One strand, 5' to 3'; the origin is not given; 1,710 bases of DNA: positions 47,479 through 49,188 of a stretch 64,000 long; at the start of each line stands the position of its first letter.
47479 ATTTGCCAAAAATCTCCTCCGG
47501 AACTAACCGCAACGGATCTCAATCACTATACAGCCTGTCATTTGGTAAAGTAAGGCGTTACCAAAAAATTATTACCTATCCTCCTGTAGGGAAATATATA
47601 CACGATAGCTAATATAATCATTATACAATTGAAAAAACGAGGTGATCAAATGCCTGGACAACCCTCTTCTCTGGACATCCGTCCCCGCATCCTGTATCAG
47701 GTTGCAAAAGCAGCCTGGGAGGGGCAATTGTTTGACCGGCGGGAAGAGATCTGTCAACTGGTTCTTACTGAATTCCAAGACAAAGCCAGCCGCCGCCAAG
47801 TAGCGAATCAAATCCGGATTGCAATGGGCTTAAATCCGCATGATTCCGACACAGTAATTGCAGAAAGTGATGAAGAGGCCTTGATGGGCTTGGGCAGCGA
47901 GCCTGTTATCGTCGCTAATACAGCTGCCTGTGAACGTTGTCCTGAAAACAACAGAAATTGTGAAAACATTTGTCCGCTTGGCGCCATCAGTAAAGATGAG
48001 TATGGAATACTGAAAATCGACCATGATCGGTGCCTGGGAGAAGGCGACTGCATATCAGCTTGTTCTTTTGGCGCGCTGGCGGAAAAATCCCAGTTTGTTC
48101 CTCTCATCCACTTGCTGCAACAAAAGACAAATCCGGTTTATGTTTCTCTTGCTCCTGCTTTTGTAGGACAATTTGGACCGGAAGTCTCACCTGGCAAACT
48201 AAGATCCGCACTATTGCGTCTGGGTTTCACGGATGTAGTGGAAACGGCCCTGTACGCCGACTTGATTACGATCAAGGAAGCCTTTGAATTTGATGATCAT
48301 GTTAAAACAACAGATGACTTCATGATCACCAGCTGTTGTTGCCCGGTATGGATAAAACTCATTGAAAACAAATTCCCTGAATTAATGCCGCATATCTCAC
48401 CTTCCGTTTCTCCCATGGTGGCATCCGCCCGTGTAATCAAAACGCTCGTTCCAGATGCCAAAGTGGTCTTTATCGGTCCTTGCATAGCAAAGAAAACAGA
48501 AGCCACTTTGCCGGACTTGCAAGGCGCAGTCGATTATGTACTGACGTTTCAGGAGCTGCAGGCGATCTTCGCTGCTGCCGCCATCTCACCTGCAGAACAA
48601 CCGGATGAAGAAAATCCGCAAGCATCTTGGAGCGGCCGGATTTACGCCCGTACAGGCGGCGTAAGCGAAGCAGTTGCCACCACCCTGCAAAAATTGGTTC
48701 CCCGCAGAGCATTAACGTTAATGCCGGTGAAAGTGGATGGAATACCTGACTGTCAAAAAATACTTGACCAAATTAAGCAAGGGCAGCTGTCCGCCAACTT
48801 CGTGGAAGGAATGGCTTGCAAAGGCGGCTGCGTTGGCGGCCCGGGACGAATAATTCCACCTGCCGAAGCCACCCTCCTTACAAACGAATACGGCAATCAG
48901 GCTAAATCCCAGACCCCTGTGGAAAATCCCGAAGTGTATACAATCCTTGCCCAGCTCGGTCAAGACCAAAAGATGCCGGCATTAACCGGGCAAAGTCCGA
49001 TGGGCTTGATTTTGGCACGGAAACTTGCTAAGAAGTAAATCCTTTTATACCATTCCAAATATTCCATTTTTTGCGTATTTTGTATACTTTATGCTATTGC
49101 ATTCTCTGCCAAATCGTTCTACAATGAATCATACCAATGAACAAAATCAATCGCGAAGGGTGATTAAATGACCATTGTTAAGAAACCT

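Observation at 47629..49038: Small [FeFe]-hydrogenase-like protein with all H-cluster motifs but a non-canonical N-terminal module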

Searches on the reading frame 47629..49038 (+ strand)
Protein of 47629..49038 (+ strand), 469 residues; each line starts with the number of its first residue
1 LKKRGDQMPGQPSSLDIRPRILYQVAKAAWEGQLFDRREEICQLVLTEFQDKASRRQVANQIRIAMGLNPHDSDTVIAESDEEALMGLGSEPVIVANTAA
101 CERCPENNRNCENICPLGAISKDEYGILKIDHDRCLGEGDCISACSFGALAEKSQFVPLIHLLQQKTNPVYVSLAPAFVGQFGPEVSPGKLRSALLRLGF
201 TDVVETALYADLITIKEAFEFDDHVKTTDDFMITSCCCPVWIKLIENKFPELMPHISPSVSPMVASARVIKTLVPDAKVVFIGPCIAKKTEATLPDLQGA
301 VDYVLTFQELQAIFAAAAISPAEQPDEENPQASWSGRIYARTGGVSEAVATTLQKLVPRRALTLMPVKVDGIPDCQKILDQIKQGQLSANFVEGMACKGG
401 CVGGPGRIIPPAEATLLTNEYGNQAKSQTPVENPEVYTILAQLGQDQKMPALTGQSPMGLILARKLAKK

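Call 3: search_protein_families(library=pfam, proteins=[window:47629-49038:+], max_evalue=1)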
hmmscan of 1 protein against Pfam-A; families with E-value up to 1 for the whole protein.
window:47629-49038:+ (469 aa): 9 families
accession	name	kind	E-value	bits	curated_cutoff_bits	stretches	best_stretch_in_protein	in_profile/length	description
PF02906.19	Fe_hyd_lg_C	-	3e-71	240.4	22.1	1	169-405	2-245/245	Iron only hydrogenase large subunit, C-terminal domain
PF25160.1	LdpA_Fe-S-bd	-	1.3e-06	28.5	27.6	1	104-154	1-47/49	LdpA Fe-S cluster-binding domain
PF12838.12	Fer4_7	-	1.3e-05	26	27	1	101-149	2-52/52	4Fe-4S dicluster domain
PF12837.12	Fer4_6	-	0.0044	17.4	25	1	129-150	3-24/24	4Fe-4S binding domain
PF13247.11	Fer4_11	-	0.0078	16.8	26.2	1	99-151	8-60/100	4Fe-4S dicluster domain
PF13237.11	Fer4_10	-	0.0086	16.4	25.5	1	94-145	2-52/53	4Fe-4S dicluster domain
PF00037.32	Fer4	-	0.035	14.4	21.1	0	110-121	13-24/24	4Fe-4S binding domain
PF14697.11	Fer4_21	-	0.18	12.4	35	1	101-146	8-52/59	4Fe-4S dicluster domain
PF12800.12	Fer4_4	-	0.22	12.4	24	0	133-148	2-17/17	4Fe-4S binding domain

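Call 4: search_protein_families(library=ncbifam, proteins=[window:47629-49038:+], max_evalue=1)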
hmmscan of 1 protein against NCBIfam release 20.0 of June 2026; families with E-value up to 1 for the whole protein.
window:47629-49038:+ (469 aa): 54 families (the best 25 are shown)
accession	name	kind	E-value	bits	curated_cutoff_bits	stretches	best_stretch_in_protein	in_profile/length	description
TIGR04105.1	FeFe_hydrog_B1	subfamily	1.6e-112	376.6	450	2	108-408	163-459/462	monomeric [FeFe] hydrogenase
NF040763.1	FeFe_hydrog_A6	exception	3.9e-50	170.8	765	2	79-361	125-439/571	NADH-dependent [FeFe] hydrogenase, group A6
TIGR02512.1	FeFe_hydrog_A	subfamily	2.2e-48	165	405.95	2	94-359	2-299/375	[FeFe] hydrogenase, group A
NF040762.1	Hydr_FeFe_Clost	exception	3.7e-34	118.3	900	2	53-362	100-439/572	ferredoxin hydrogenase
NF007658.0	PRK10330.1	equivalog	6.5e-09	35.5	260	1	94-151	51-105/181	electron transport protein HydN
TIGR02951.1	DMSO_dmsB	equivalog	8.7e-08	32.3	214.1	1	97-152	60-114/161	DMSO/selenate family reductase complex B subunit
NF038355.1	FDH3_beta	equivalog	8.9e-08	32.4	240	1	98-149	51-100/180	formate dehydrogenase FDH3 subunit beta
NF007382.0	PRK09898.1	equivalog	1.2e-07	31.5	213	1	96-147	118-168/208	ferredoxin-like protein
NF045992.1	CircClkLdpA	equivalog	2.1e-07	30.3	450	1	98-159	99-161/360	circadian clock protein LdpA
NF045797.1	DsrO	equivalog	7.1e-07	28.9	200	1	100-149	102-149/235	sulfate reduction electron transfer complex DsrMKJOP subunit DsrO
NF041715.1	arsenate_red_ArrB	equivalog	2.4e-06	27.3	450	1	100-153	56-107/233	arsenate respiratory reductase iron-sulfur subunit ArrB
NF042979.1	EthbenzDh_ebdB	equivalog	9.6e-06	24.7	740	1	81-150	133-201/354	ethylbenzene dehydrogenase subunit beta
TIGR03149.1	cyt_nit_nrfC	equivalog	9.8e-06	25.1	377.6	1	100-147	93-139/225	cytochrome c nitrite reductase Fe-S protein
NF045766.1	PhenlGlyoxDHPadI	equivalog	1.8e-05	23.7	700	1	97-166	51-119/443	NADH-dependent phenylglyoxylate dehydrogenase subunit beta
NF011569.0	PRK14993.1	equivalog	2.8e-05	23.7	416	1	100-149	99-146/244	tetrathionate reductase subunit TtrB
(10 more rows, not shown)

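Call 5: search_solved_structures(query=window:47629-49035:+, max_evalue=0.001, show_alignments=3)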
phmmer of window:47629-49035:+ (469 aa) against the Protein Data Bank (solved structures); distinct sequences matched with E-value up to 0.001: 48.
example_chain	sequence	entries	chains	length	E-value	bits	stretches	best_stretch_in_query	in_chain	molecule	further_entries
8a6t_A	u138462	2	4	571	6.9e-36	127.3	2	132-357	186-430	Electron bifurcating hydrogenase subunit HydA1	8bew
7qv7_D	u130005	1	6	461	2.1e-32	115.8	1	164-363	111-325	Hydrogen dependent carbon dioxide reductase subunit HydA2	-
9rkm_A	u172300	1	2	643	6e-31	111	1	110-360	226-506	[FeFe]-hydrogenase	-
30jk_A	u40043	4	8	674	7.1e-31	110.7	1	110-360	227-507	[FeFe]-hydrogenase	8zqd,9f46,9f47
7q4v_A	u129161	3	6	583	2e-30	109.3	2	99-363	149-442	Iron hydrogenase HydA1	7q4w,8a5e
8ru6_B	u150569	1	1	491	3.4e-28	101.9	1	110-351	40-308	Periplasmic [Fe] hydrogenase large subunit,CpI,Periplasmic [Fe] hydrogenase small subunit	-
1hfe_L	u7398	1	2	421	4.1e-28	101.6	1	110-350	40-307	PROTEIN (FE-ONLY HYDROGENASE (E.C.1.18.99.1) (LARGER SUBUNIT))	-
8rtg_A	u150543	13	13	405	5.3e-28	101.3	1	110-350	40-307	Periplasmic [Fe] hydrogenase large subunit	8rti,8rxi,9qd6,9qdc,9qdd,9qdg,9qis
8ryh_A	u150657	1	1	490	5.4e-28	101.3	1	110-350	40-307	Periplasmic [Fe] hydrogenase large subunit,Periplasmic [Fe] hydrogenase small subunit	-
9gbu_A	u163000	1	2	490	5.5e-28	101.2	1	110-351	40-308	Periplasmic [Fe] hydrogenase large subunit,Periplasmic [Fe] hydrogenase small subunit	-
9hpx_A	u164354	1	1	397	6.4e-28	101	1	110-351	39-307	Periplasmic [Fe] hydrogenase large subunit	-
1e08_A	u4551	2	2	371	6.8e-28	100.9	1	110-350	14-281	[FE]-HYDROGENASE (LARGE SUBUNIT) | PERIPLASMIC [FE] HYDROGENASE LARGE SUBUNIT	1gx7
6sg2_AAA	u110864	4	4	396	7.6e-28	100.8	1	110-350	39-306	Periplasmic [Fe] hydrogenase large subunit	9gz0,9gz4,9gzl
9r9v_A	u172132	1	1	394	8.8e-28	100.6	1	110-350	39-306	Periplasmic [Fe] hydrogenase large subunit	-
9gnk_A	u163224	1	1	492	1.7e-27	99.6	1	110-350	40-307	Periplasmic [Fe] hydrogenase large subunit,Periplasmic [Fe] hydrogenase small subunit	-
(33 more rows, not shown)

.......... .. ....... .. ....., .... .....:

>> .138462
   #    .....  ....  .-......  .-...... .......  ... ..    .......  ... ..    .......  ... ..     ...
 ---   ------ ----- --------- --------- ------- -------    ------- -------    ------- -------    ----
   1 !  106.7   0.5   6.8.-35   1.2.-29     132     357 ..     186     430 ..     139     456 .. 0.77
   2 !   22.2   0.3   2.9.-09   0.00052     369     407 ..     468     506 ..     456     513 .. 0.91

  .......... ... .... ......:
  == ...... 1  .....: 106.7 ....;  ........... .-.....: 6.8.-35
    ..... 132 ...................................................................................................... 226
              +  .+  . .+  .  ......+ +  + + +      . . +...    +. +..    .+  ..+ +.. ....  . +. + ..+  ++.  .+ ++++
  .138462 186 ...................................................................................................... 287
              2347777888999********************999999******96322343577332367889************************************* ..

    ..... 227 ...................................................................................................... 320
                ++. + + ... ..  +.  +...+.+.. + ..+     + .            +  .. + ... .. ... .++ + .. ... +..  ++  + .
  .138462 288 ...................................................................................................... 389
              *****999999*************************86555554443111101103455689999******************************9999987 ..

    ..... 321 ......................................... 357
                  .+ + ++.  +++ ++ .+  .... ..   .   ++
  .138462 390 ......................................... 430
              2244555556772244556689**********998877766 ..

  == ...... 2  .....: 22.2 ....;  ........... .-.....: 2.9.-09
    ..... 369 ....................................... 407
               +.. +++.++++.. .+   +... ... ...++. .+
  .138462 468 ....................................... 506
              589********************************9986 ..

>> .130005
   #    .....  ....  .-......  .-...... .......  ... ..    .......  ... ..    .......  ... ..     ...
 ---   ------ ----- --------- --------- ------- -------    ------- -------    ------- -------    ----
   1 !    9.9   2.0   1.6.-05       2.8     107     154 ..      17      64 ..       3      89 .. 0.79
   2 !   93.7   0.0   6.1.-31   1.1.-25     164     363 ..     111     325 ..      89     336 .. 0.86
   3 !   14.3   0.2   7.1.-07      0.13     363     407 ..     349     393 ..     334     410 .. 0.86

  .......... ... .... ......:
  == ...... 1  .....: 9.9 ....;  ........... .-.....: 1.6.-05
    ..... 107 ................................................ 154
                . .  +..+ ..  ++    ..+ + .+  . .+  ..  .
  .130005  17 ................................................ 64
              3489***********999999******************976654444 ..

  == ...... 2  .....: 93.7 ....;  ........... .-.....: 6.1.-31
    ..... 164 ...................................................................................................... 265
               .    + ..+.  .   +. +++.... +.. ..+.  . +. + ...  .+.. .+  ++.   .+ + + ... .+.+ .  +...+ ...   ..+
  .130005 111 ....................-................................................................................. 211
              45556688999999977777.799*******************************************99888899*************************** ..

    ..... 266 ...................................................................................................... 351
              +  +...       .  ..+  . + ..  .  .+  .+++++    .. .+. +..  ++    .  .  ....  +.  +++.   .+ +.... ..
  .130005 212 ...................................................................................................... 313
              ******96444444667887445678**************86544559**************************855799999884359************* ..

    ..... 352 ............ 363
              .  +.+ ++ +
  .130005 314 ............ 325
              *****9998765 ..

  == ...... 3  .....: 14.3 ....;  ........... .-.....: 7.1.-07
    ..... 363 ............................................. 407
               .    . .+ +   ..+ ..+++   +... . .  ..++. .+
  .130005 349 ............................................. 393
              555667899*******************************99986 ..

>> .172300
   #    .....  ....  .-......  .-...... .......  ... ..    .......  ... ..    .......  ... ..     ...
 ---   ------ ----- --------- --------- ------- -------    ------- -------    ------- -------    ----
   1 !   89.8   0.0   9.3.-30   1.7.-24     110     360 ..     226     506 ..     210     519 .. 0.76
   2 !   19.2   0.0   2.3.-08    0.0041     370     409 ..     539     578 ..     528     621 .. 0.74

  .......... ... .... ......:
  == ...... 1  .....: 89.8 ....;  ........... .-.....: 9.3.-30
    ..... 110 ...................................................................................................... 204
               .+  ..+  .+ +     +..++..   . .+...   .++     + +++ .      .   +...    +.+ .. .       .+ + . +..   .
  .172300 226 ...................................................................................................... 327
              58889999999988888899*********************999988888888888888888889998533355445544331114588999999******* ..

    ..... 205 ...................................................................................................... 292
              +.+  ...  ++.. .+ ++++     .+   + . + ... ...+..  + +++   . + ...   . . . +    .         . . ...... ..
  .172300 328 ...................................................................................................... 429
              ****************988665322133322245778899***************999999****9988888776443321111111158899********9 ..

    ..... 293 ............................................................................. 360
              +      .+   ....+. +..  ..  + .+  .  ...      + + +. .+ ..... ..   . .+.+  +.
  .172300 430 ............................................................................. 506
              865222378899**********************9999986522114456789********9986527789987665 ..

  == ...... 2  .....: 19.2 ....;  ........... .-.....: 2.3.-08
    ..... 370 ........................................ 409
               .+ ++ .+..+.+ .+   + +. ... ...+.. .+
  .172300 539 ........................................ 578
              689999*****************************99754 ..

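Call 6: find_homologous_proteins(query=window:47629-49035:+, max_evalue=1e-10)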
Query window:47629-49035:+ (469 aa): 5711 proteins with E <= 1e-10 among 8000 candidates; the best 120 are listed.
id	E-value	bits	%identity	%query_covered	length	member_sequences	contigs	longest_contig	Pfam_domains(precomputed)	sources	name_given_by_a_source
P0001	0.0e+0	1014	97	99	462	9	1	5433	PF02906.20,PF12838.13,PF25160.2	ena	-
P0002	1.5e-271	919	87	99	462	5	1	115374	PF02906.20,PF25160.2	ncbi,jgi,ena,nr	ncbi:MAG: iron hydrogenase 1 [Firmicutes bacterium]|nr:iron hydrogenase 1 [Bacillota bacterium]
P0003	9.4e-249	844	80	98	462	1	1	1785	PF02906.20,PF12837.13,PF12838.13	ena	-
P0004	2.4e-229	780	73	98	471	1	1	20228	PF02906.20,PF12837.13,PF00037.33,PF12838.13,PF25160.2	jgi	jgi:iron only hydrogenase large subunit-like protein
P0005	9.6e-229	778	73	98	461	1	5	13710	PF02906.20,PF12838.13,PF25160.2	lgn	-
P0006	1.5e-228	777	73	96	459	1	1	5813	PF02906.20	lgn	-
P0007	6.6e-228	775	72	99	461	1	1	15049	PF02906.20,PF12838.13,PF25160.2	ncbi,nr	ncbi:MAG: iron hydrogenase [Negativicutes bacterium]|nr:iron hydrogenase [Negativicutes bacterium]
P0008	1.6e-227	774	73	98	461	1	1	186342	PF02906.20,PF12837.13,PF00037.33,PF12838.13,PF25160.2,PF13237.12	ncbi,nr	ncbi:MAG: [Fe-Fe] hydrogenase large subunit C-terminal domain-containing protein [Negativicutes bact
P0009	7.3e-227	772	72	97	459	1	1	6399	PF02906.20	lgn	-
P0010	2.2e-226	770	73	98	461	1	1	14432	PF02906.20,PF12837.13,PF12838.13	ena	-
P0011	8.9e-226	768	71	98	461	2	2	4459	PF02906.20,PF12837.13,PF12838.13,PF25160.2,PF13237.12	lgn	-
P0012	2.6e-224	763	71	98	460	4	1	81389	PF02906.20,PF12837.13,PF12838.13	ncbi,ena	-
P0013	2.8e-224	763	72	98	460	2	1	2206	PF02906.20,PF12837.13,PF00037.33,PF12838.13,PF13237.12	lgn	-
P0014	3.5e-224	763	70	98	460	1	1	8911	PF02906.20,PF12837.13,PF00037.33,PF12838.13,PF25160.2,PF13237.12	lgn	-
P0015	4.3e-224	763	70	97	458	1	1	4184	PF02906.20,PF12837.13,PF12838.13,PF25160.2,PF13237.12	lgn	-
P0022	1.0e-221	755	70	98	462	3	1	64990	PF02906.20,PF12837.13,PF00037.33,PF12838.13,PF25160.2,PF13237.12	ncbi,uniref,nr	ncbi:hydrogenase large subunit domain protein [Thermosinus carboxydivorans Nor1]|uniref:Hydrogenase 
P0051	4.3e-217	740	69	97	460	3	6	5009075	PF02906.20,PF12838.13,PF25160.2,PF13237.12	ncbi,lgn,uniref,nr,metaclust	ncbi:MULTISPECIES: [Fe-Fe] hydrogenase large subunit C-terminal domain-containing protein [Pelosinus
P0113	1.4e-205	702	67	97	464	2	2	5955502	PF02906.20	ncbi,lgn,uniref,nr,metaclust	ncbi:[Fe-Fe] hydrogenase large subunit C-terminal domain-containing protein [Sporomusa acidovorans]|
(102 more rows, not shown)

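Call 28: search_protein_representatives(protein=window:47650-49035:+)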
Query: 462 residues. Proteins with E-value up to 0.001 (for the whole library): 4601; up to 1e-10: 2406; up to 1e-30: 356. The best 150 are listed.
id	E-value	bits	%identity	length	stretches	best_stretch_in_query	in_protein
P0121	2.4e-189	646.3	63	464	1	5-461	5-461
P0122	2.1e-155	534.4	37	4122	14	163-350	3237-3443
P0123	3.9e-132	457.7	47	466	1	9-457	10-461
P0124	3.3e-127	441.5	44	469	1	9-459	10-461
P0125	5.7e-120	417.6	48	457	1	18-438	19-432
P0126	8.7e-119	413.7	46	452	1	12-442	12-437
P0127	1.5e-117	409.6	45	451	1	9-457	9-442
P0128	5.4e-113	394.7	68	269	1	197-461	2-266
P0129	4.0e-110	385.2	45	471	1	11-446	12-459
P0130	2.2e-106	372.9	43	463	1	47-448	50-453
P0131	1.0e-101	357.5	46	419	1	84-440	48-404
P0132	1.9e-92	327.0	44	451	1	90-437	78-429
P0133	3.1e-89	316.3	46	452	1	79-427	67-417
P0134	1.2e-88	314.5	49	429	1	92-439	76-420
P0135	3.2e-86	306.4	42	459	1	45-450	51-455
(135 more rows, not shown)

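Call 34: find_encoding_contigs(protein=P0002, flank=10000, max_places=3)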
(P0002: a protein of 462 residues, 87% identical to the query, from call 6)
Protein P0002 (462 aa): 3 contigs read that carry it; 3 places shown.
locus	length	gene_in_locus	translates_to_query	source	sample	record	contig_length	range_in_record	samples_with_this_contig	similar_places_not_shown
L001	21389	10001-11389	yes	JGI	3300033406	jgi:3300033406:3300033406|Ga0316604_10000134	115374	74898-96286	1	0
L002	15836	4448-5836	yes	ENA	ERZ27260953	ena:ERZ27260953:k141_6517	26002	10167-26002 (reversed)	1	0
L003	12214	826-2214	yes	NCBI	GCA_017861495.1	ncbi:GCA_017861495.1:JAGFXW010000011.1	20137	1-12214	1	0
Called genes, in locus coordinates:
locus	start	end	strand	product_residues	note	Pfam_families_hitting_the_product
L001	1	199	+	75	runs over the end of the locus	PF05979:DUF896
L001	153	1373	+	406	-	PF12832:MFS_1_like (faint), PF07690:MFS_1, PF06779:MFS_4 (weak), PF00083:Sugar_tr, PF07690:MFS_1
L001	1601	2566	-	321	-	PF13379:NMT1_2, PF09084:NMT1, PF04069:OpuAC (faint), PF12974:Phosphonate-bd (weak)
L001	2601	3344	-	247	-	PF00005:ABC_tran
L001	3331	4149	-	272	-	PF00528:BPD_transp_1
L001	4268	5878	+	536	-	PF00496:SBP_bac_5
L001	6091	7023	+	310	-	PF19300:BPD_transp_1_N (weak), PF00528:BPD_transp_1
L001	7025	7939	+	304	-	PF12911:OppC_N, PF00528:BPD_transp_1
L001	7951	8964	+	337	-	PF02463:SMC_N (weak), PF00005:ABC_tran, PF13304:AAA_21 (weak), PF08352:oligo_HPY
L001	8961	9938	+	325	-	PF00005:ABC_tran, PF08352:oligo_HPY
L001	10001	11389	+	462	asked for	PF25160:LdpA_Fe-S-bd (weak), PF02906:Fe_hyd_lg_C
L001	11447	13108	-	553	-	PF00485:PRK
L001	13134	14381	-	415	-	PF00155:Aminotran_1_2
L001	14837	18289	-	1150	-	PF13510:Fer2_4, PF14691:Fer4_20, PF01266:DAO (weak), PF07992:Pyr_redox_2, PF13450:NAD_binding_8, PF13738:Pyr_redox_3, PF02906:Fe_hyd_lg_C, PF02256:Fe_hyd_SSU, +4 more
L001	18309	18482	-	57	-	-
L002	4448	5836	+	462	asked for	PF25160:LdpA_Fe-S-bd (weak), PF02906:Fe_hyd_lg_C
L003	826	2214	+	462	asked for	PF25160:LdpA_Fe-S-bd (weak), PF02906:Fe_hyd_lg_C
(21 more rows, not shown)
